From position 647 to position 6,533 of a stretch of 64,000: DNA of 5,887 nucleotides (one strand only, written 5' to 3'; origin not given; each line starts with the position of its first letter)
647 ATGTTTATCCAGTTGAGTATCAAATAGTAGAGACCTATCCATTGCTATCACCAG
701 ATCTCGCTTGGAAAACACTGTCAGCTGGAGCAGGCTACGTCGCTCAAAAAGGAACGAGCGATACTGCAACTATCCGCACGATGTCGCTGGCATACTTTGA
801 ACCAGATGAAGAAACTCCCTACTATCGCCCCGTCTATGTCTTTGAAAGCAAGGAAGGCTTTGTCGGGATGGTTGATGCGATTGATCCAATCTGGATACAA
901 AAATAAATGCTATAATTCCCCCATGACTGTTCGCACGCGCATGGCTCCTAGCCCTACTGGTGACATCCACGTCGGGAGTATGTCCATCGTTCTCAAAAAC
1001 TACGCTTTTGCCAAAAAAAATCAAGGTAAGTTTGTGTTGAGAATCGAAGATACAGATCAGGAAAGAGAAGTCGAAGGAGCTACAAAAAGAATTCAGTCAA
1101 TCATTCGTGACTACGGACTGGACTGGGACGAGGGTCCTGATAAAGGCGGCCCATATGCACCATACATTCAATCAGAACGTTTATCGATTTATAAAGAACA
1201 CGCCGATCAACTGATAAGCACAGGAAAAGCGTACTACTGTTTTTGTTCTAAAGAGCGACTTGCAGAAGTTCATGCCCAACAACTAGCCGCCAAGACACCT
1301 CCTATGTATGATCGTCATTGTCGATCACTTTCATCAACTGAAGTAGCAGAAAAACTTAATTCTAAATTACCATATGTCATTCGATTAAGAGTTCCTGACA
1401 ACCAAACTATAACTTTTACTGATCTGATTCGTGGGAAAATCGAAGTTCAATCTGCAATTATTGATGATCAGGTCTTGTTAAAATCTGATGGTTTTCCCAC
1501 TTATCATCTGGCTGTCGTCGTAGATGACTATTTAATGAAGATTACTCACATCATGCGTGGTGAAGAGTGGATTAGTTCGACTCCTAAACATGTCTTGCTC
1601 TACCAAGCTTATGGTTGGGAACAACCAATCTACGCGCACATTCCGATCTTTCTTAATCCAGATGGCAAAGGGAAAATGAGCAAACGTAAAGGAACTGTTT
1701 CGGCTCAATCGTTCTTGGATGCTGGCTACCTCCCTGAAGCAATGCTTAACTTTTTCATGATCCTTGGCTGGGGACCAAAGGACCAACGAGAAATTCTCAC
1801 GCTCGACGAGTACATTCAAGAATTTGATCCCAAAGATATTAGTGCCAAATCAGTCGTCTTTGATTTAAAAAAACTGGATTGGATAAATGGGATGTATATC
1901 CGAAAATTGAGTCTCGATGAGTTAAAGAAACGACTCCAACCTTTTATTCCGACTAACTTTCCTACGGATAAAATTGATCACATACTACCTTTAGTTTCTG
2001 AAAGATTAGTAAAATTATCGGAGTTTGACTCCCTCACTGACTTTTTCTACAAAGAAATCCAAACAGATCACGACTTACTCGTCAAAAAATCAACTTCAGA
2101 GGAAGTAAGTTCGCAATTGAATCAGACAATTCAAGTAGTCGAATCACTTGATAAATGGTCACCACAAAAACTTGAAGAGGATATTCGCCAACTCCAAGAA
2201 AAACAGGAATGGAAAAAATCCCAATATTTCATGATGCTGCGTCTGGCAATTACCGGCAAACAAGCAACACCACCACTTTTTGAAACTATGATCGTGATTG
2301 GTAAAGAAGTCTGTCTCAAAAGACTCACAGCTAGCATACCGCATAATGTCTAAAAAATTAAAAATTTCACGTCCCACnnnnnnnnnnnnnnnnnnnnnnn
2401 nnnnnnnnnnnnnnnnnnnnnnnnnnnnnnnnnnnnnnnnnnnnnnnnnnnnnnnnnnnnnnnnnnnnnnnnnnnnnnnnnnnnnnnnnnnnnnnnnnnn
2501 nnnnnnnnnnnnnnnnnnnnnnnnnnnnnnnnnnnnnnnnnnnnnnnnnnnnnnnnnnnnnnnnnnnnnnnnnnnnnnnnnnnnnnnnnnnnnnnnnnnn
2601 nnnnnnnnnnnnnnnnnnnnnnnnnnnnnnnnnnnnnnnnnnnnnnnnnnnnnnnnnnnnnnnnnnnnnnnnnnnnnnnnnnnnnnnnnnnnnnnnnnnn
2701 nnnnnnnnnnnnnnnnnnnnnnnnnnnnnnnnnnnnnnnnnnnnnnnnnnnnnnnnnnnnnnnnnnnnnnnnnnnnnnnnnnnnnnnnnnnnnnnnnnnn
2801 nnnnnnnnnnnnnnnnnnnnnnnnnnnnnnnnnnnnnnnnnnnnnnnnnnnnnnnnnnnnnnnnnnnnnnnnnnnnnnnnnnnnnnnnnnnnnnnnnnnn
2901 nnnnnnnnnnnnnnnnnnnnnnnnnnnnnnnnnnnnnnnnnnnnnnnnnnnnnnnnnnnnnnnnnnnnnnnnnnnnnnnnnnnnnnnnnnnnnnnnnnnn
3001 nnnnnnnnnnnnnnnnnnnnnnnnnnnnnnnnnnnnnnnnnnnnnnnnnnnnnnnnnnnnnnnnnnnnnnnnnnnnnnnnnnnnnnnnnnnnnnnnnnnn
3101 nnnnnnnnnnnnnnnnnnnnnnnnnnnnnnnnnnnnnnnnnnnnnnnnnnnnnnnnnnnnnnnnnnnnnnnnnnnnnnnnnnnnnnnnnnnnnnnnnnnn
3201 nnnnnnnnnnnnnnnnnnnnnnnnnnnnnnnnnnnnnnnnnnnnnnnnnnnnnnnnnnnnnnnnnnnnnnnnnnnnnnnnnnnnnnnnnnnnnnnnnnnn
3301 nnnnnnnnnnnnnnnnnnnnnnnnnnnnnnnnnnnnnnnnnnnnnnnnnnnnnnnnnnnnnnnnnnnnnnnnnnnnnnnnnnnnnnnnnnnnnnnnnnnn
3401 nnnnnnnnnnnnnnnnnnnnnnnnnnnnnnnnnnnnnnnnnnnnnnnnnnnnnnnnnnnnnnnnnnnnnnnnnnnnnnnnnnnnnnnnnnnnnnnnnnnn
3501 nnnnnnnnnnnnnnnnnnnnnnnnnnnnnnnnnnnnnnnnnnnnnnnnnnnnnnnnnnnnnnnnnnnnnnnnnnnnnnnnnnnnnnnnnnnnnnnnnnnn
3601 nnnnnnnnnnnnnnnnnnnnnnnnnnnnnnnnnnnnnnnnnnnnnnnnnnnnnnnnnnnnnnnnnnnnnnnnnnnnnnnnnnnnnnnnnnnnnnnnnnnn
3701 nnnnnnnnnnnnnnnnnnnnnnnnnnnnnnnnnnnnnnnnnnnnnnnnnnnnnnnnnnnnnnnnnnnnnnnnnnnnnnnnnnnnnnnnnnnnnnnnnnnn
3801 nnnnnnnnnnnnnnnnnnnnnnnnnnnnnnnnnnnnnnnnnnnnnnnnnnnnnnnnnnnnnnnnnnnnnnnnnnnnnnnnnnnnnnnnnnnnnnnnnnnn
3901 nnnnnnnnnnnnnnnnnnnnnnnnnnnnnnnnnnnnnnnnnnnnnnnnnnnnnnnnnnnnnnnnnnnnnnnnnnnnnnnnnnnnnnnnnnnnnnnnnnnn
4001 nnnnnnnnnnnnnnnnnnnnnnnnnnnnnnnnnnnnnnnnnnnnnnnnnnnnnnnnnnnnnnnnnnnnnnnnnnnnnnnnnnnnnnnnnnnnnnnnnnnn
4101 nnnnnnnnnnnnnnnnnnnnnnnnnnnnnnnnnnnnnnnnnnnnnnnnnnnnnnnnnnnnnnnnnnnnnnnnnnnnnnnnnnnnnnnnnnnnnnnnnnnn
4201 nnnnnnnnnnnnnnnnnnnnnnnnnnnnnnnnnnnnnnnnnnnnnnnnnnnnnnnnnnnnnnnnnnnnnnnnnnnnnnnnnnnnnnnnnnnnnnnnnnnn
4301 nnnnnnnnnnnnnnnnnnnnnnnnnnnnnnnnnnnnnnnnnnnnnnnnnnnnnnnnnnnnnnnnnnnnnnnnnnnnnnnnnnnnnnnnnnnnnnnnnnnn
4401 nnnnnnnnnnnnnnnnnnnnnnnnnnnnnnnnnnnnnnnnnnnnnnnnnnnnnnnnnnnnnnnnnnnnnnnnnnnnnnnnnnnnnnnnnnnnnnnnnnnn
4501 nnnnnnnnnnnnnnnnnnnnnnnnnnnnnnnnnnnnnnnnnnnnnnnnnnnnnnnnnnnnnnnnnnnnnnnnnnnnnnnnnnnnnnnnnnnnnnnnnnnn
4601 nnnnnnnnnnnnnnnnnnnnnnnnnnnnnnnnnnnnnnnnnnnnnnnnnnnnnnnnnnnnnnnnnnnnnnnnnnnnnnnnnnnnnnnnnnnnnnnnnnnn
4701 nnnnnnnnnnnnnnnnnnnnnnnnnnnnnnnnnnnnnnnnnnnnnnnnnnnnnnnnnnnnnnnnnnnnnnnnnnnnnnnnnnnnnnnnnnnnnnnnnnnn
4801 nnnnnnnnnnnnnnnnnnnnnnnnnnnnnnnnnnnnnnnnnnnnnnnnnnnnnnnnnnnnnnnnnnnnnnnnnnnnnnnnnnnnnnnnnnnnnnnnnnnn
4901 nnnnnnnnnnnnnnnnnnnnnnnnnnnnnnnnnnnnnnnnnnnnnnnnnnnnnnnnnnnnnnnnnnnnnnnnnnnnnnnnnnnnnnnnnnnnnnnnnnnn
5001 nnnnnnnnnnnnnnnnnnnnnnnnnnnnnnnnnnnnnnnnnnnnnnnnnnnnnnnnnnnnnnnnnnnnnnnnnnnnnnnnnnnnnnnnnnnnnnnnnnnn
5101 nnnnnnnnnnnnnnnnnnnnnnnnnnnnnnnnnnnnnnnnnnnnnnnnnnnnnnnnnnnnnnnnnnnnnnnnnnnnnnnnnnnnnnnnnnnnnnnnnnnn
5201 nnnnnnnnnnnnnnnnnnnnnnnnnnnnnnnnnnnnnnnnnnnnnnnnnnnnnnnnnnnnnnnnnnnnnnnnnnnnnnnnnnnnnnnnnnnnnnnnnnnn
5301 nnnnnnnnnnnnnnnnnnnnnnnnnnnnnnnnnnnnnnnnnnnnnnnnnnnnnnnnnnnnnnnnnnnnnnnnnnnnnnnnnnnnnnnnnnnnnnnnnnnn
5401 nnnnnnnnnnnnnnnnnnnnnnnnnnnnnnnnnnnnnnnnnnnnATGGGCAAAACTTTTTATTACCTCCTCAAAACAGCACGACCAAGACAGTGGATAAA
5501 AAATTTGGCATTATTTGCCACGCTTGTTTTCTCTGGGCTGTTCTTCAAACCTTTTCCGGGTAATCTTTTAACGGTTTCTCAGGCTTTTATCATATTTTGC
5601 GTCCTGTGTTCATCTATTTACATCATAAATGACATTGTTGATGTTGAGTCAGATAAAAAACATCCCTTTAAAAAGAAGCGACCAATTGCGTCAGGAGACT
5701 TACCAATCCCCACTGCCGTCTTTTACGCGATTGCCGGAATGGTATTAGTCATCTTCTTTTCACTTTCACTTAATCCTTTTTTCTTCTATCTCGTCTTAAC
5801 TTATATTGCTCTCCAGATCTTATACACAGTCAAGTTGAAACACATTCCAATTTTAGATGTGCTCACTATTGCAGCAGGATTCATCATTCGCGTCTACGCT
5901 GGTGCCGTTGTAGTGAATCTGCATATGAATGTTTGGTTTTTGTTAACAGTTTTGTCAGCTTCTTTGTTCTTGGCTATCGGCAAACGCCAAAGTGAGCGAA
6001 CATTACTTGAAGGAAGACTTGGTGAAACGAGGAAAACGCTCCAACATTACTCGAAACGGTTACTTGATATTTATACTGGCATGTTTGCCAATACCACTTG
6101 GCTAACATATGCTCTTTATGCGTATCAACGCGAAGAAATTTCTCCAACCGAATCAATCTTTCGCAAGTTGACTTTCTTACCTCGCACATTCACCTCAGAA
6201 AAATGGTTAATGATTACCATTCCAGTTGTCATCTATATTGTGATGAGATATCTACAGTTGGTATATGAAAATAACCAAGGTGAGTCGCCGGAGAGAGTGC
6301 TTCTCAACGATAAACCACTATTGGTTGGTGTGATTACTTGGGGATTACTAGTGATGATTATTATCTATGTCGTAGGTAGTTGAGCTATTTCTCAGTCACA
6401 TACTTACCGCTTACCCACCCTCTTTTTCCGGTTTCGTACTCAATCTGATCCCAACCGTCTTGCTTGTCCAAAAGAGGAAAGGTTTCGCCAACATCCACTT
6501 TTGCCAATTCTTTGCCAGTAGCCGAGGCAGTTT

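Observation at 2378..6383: Compact envelope glycoconjugate module: GT-C transferase, small membrane protein, MraY/WecA-family transferase and DPPR-synthase-like prenyltransferase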

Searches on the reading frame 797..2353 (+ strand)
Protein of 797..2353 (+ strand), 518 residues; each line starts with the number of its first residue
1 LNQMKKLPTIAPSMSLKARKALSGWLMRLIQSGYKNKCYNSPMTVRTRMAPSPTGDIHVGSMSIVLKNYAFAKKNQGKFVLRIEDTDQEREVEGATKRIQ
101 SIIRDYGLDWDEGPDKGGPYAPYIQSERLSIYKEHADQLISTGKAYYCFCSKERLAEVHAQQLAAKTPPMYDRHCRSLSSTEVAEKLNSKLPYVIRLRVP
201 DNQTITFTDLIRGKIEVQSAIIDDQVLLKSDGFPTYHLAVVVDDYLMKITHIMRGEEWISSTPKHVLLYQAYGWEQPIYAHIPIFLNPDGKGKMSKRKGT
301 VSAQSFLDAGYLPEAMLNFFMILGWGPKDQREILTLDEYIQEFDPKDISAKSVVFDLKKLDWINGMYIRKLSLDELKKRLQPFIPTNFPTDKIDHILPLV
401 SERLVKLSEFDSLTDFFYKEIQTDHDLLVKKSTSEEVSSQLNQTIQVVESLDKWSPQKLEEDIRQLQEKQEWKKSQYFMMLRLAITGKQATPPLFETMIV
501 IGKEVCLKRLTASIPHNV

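Call 3: search_protein_families(library=pfam, proteins=[window:797-2353:+], max_evalue=0.01)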
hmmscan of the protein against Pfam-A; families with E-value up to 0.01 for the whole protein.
window:797-2353:+ (518 aa): 2 families
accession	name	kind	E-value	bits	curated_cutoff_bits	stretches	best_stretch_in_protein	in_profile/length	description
PF00749.27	tRNA-synt_1c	-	1.9e-98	329.7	23.4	1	45-362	2-314/314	tRNA synthetases class I (E and Q), catalytic domain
PF19269.4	Anticodon_2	-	6.4e-29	101.6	23.6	1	376-513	2-140/141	Anticodon binding domain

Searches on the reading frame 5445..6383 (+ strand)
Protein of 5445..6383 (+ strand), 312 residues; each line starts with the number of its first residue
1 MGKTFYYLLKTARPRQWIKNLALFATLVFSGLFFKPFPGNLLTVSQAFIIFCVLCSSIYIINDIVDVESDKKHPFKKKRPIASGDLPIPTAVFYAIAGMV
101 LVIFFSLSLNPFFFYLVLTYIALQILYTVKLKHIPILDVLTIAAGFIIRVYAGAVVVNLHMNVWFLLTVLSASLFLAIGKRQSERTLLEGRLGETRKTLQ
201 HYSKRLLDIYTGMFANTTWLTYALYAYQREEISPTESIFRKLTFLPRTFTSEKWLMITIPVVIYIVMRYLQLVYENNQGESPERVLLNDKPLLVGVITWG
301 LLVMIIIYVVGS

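Call 3: search_protein_families(library=pfam, proteins=[window:5445-6383:+], max_evalue=0.01)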
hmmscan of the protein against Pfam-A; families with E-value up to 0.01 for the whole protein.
window:5445-6383:+ (312 aa): 1 family
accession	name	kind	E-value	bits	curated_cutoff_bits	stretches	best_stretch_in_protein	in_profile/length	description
PF01040.23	UbiA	-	3e-23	82.8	34.2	1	31-279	8-238/250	UbiA prenyltransferase family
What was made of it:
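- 5445..6383 (+): Polyprenyl-phosphate 5-phosphoribosyltransferase (DPPR/PPPR synthase, UbiA fold), 312 aa. Motifs: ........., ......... (5628-5654), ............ and GKRQSE. PF01040 E 3e-23 (call 3).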

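Call 4: search_protein_families(library=ncbifam, proteins=[window:5445-6383:+], max_evalue=0.01)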
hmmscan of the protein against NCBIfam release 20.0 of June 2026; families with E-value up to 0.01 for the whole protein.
window:5445-6383:+ (312 aa): 19 families
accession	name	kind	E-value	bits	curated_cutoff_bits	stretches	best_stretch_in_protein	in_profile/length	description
NF008978.0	PRK12324.1-4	equivalog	5e-69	232.7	207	1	8-309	35-321/322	decaprenyl-phosphate phosphoribosyltransferase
NF008977.0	PRK12324.1-2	equivalog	1.4e-65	221.6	234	1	5-308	2-288/297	decaprenyl-phosphate phosphoribosyltransferase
NF008976.0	PRK12324.1-1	equivalog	3.8e-48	164.5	474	1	8-305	21-301/306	decaprenyl-phosphate phosphoribosyltransferase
NF006088.0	PRK08238.1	equivalog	3.9e-45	154.4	351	1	7-303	194-476/482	UbiA family prenyltransferase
NF009523.0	PRK12884.1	equivalog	7.2e-15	54.9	269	1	44-170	39-163/279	prenyltransferase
NF009522.0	PRK12883.1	equivalog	2.4e-09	37.1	353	1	45-158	40-151/279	geranylgeranylglycerol-phosphate geranylgeranyltransferase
TIGR01475.1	ubiA_other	subfamily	4.4e-09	36.2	180.8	1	41-173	32-166/282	UbiA-like polyprenyltransferase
TIGR01473.1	cyoE_ctaB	equivalog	8.5e-08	32.3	210.3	1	25-170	16-167/281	heme o synthase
NF009521.0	PRK12882.1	equivalog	1.2e-07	31.3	296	1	22-171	24-167/280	geranylgeranylglycerol-phosphate geranylgeranyltransferase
TIGR01474.1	ubiA_proteo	equivalog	4.5e-07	29.6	275.45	1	59-167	58-167/282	4-hydroxybenzoate octaprenyltransferase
NF009524.0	PRK12886.1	equivalog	5.3e-06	26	387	1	45-129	42-129/291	prenyltransferase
NF035940.1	prenyl_rel_EboC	equivalog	8.8e-06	25.3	250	1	55-168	52-163/292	UbiA-like protein EboC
NF009516.0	PRK12875.1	equivalog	1.7e-05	24.1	205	1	3-141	15-156/292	prenyltransferase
NF009515.0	PRK12874.1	equivalog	3.3e-05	23.4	392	1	60-176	65-180/291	4-hydroxybenzoate polyprenyltransferase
NF041585.1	MqnP_Cj_Hp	exception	7.4e-05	22.4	375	1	60-174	58-171/281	menaquinone biosynthesis prenyltransferase MqnP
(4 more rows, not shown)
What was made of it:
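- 5445..6383 (+): NF008978 scores 232.7 bits against a cut-off of 207 (call 4).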

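Call 6: search_solved_structures(query=window:5445-6383:+, max_evalue=0.001, show_alignments=1)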
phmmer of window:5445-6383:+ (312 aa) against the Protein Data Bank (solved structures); distinct sequences matched with E-value up to 0.001: 3.
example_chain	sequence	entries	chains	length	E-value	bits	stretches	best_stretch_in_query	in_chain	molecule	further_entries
8j8j_D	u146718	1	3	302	1.1e-38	136.5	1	8-233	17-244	Decaprenyl-phosphate phosphoribosyltransferase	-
8j8k_A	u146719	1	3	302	1.8e-29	106.3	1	8-233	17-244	Decaprenyl-phosphate phosphoribosyltransferase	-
4tq3_A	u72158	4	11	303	0.00066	22.4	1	10-160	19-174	Prenyltransferase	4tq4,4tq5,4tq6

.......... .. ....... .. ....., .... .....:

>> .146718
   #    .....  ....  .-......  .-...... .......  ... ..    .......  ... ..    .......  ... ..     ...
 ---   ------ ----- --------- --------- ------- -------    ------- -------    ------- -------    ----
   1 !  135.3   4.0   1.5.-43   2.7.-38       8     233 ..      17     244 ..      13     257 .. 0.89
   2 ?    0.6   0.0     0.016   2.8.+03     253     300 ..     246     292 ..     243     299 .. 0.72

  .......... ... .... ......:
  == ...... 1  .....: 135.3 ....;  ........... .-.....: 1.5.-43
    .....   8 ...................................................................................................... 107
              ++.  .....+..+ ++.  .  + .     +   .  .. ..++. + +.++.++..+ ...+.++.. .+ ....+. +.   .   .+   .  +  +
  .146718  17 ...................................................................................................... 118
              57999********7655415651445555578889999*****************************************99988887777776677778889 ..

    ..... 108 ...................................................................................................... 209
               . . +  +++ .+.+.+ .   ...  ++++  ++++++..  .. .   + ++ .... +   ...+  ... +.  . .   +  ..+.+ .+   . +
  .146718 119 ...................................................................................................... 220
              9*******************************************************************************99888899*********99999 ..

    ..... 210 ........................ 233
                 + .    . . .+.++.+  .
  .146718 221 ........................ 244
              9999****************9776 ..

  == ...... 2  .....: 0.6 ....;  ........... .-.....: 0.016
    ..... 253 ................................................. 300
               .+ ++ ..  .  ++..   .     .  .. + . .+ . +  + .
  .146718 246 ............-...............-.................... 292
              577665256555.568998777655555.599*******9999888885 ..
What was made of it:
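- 5445..6383 (+): PDB 8j8j (Rv3806c) E 1e-38 (call 6).
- It is in the DPPRS clade (call 4) and matches 8j8j at E 1e-38 (call 6).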
